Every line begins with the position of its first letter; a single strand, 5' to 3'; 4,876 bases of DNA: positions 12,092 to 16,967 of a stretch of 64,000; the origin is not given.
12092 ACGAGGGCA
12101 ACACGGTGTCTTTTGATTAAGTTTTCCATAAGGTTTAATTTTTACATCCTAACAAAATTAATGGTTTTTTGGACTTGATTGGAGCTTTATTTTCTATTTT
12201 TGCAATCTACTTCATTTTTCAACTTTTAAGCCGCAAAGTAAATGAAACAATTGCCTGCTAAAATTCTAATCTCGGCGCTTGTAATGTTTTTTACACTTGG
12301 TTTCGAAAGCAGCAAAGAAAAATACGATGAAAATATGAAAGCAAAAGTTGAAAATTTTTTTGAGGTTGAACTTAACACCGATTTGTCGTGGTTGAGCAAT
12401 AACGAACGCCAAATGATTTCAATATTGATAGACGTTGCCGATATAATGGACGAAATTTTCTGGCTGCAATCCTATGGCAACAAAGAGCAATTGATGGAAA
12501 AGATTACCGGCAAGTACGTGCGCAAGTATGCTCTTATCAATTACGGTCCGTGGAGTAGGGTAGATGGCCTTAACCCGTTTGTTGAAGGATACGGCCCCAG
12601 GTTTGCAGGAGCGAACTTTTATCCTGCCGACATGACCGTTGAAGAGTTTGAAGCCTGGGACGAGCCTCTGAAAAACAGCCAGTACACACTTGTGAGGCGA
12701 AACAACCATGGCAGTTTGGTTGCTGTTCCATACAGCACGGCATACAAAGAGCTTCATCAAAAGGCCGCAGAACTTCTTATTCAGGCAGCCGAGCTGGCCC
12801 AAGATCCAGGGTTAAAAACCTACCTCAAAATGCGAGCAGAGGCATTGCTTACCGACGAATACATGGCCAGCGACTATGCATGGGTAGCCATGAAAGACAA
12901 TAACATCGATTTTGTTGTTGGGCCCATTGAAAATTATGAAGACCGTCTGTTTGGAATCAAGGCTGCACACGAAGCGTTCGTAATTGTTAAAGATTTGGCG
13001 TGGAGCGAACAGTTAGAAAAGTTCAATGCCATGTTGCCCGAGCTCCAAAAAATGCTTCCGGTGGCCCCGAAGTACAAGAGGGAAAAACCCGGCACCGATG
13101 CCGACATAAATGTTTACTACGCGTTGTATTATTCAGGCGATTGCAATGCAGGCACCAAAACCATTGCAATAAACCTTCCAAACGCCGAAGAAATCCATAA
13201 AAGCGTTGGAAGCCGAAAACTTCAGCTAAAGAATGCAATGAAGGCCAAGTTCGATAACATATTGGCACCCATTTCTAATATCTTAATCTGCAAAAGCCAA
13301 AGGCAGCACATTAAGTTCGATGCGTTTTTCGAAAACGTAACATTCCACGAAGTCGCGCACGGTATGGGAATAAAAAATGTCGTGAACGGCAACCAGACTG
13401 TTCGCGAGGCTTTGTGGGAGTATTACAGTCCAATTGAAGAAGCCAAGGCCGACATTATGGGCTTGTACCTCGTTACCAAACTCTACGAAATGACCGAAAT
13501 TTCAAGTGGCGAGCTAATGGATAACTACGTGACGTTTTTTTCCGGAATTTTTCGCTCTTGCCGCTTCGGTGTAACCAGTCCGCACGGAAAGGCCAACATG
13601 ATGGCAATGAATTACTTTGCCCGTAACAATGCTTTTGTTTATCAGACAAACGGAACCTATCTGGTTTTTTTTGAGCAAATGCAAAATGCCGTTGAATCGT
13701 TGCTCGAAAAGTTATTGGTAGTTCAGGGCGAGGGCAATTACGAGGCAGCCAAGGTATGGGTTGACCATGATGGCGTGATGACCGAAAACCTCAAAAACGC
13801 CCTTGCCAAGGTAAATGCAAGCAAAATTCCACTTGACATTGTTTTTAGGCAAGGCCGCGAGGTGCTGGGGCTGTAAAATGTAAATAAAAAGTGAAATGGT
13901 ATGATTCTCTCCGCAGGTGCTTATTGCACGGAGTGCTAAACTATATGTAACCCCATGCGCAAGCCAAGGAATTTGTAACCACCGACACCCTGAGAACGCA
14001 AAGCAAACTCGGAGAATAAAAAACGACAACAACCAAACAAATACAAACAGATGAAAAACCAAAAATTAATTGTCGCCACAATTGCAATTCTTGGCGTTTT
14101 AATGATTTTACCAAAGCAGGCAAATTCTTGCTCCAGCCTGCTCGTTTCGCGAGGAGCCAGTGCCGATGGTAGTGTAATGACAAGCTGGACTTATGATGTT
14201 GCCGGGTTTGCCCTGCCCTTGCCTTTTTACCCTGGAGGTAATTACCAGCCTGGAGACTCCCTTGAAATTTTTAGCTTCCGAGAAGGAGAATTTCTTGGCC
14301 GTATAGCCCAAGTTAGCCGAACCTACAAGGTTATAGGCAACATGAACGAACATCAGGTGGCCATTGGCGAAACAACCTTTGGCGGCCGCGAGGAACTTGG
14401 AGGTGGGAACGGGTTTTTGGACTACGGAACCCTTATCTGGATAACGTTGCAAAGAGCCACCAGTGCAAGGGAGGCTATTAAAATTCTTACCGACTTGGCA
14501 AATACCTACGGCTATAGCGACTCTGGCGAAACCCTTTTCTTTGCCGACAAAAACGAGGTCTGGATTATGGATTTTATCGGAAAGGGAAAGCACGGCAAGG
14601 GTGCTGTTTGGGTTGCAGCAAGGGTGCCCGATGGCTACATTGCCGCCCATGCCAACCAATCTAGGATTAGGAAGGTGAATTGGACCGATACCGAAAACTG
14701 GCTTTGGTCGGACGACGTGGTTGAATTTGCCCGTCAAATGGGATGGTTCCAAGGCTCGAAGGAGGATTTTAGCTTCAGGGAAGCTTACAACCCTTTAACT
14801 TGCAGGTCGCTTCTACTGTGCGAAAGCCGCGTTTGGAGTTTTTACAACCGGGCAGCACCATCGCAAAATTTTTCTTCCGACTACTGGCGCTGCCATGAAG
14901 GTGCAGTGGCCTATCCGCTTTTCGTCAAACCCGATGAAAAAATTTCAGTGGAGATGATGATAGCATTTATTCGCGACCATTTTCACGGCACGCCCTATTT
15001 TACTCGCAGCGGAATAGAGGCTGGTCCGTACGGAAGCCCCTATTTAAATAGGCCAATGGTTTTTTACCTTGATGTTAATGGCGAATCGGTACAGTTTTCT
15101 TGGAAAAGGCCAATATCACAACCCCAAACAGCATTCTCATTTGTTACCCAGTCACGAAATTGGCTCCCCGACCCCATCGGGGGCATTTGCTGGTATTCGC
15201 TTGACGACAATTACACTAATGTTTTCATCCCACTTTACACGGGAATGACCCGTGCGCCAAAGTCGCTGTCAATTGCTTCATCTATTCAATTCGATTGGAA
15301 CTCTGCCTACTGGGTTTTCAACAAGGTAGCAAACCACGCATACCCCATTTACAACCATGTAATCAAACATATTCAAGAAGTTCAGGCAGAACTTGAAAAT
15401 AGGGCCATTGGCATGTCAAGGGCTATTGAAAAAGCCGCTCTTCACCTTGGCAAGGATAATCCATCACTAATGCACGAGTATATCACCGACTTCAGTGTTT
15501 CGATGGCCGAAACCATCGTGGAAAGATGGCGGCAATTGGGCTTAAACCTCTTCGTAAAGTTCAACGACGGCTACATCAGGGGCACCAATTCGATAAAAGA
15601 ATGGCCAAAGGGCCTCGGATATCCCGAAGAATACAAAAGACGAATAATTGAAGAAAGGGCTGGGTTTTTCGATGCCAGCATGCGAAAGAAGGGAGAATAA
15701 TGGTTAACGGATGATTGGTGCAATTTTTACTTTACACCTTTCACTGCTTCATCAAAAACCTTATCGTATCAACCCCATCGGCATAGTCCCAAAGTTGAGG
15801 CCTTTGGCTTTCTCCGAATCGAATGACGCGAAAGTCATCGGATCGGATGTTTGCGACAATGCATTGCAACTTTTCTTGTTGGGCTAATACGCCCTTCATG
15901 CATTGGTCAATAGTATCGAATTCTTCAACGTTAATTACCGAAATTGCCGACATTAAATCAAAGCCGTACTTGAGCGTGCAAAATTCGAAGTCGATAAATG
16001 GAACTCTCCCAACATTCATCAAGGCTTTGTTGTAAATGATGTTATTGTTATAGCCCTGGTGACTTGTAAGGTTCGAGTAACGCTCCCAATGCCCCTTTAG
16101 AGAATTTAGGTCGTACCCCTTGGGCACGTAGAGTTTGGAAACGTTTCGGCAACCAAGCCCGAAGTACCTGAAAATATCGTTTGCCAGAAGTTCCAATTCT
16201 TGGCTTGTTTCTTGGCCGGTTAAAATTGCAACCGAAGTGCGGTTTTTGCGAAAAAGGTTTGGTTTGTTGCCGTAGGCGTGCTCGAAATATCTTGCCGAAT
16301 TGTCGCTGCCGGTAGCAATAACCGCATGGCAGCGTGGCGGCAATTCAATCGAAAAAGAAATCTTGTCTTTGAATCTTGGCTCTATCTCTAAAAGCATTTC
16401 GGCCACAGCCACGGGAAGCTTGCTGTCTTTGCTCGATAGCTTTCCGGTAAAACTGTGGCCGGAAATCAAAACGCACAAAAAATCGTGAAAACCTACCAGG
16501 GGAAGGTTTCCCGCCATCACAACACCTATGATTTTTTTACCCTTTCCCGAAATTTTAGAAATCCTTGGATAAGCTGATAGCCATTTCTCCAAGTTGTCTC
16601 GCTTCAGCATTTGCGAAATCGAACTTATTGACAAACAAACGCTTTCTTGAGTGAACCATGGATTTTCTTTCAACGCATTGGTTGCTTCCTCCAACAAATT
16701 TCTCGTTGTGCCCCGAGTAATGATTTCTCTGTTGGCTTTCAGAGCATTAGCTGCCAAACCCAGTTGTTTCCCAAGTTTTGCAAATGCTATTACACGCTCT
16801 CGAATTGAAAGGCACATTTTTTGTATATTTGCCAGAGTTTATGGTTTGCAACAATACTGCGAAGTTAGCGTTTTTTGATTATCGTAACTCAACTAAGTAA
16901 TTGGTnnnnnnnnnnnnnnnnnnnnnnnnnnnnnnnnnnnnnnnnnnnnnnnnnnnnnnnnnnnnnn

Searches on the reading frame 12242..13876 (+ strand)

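Call 40: search_protein_families(library=pfam, proteins=[window:12242-13876:+], max_evalue=0.0001)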
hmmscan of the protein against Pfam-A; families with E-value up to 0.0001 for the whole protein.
window:12242-13876:+ (544 aa): 1 family
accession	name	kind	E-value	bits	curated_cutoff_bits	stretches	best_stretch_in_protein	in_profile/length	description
PF03571.21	Peptidase_M49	-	1e-15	57.7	21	1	164-376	101-306/548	Peptidase family M49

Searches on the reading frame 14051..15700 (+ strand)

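Call 40: search_protein_families(library=pfam, proteins=[window:14051-15700:+], max_evalue=0.0001)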
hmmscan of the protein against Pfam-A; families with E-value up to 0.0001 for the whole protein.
window:14051-15700:+ (549 aa): 1 family
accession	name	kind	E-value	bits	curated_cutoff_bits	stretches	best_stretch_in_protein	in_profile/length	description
PF03577.20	Peptidase_C69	-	1.2e-72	245.6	23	1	83-445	76-400/402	Peptidase family C69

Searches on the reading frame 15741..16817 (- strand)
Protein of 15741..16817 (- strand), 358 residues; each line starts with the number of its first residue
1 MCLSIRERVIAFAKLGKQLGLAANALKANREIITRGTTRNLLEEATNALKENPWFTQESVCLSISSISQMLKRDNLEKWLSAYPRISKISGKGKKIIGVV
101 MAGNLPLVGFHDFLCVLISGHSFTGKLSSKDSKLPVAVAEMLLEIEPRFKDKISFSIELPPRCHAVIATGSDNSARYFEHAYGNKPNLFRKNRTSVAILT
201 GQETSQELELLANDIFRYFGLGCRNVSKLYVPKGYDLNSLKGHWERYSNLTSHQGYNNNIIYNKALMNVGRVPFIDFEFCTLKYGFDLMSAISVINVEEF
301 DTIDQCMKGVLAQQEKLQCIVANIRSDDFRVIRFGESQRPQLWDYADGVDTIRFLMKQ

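Call 41: search_protein_families(library=pfam, proteins=[window:15741-16817:-], max_evalue=0.0001)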
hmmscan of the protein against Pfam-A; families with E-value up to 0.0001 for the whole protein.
window:15741-16817:- (358 aa): 1 family
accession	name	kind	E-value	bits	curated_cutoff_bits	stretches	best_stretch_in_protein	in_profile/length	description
PF05893.19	LuxC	-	6.4e-06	25.7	21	1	70-233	67-242/401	Acyl-CoA reductase (LuxC)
